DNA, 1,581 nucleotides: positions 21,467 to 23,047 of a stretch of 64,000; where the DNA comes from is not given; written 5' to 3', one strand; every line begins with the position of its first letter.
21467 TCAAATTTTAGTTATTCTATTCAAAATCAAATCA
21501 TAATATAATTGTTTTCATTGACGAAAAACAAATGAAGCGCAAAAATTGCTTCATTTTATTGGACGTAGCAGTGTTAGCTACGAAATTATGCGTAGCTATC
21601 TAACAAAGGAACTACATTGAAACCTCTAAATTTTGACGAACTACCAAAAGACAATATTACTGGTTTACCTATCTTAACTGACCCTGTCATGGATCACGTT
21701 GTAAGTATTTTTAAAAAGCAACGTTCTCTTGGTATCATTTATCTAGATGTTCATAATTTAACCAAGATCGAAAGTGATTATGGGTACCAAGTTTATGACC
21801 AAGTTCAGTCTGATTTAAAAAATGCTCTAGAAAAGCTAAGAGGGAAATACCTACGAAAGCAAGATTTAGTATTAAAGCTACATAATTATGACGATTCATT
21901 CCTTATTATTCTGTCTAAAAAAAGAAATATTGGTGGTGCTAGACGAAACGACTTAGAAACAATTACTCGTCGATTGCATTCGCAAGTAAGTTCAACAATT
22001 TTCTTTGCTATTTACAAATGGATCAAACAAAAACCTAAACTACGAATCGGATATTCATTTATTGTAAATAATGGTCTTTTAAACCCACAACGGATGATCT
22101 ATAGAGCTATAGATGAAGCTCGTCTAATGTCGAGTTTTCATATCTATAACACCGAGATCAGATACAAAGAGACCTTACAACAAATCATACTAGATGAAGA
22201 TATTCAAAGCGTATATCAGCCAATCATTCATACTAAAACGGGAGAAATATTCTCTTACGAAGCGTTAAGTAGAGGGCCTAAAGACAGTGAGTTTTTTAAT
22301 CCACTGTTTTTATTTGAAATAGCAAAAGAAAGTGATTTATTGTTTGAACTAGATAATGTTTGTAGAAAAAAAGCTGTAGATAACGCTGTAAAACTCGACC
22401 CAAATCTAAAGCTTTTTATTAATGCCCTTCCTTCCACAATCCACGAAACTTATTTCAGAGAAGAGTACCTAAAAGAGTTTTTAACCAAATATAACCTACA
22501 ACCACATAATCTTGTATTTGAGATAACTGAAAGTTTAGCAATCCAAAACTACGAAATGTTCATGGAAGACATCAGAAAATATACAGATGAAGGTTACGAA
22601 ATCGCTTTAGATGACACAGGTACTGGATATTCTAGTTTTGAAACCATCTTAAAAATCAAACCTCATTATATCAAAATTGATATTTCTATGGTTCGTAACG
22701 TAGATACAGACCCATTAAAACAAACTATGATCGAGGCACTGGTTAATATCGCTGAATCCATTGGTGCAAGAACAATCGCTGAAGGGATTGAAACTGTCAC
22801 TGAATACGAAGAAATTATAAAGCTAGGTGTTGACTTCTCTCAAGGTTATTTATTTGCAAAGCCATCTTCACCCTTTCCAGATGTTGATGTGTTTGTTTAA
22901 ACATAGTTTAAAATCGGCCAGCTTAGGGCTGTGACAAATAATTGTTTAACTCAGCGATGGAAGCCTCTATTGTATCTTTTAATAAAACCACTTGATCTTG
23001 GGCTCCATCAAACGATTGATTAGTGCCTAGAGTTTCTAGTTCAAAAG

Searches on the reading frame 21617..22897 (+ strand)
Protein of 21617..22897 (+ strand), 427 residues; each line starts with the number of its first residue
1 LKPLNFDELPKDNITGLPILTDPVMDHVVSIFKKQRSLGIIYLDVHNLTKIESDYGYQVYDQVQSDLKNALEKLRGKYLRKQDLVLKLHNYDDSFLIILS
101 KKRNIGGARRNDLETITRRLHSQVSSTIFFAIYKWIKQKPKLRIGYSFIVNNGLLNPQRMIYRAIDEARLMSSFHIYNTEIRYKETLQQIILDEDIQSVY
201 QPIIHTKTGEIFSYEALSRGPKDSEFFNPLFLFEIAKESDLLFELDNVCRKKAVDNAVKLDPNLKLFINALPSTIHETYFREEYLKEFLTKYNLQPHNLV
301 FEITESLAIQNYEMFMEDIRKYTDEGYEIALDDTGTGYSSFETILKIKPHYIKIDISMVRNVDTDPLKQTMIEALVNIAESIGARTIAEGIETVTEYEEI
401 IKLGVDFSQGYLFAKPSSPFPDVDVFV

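Call 3: search_protein_families(library=pfam, proteins=[window:21617-22897:+], max_evalue=10)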
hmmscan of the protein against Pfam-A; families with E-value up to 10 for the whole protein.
window:21617-22897:+ (427 aa): 3 families
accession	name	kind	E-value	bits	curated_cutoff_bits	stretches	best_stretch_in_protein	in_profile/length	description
PF00563.25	EAL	-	1.8e-50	171.9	31.3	1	186-416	3-236/236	EAL domain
PF00990.26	GGDEF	-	2.1e-06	28.1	23.8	1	30-164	24-147/161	Diguanylate cyclase, GGDEF domain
PF01740.26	STAS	-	0.0021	18.2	22.6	1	295-364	7-55/106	STAS domain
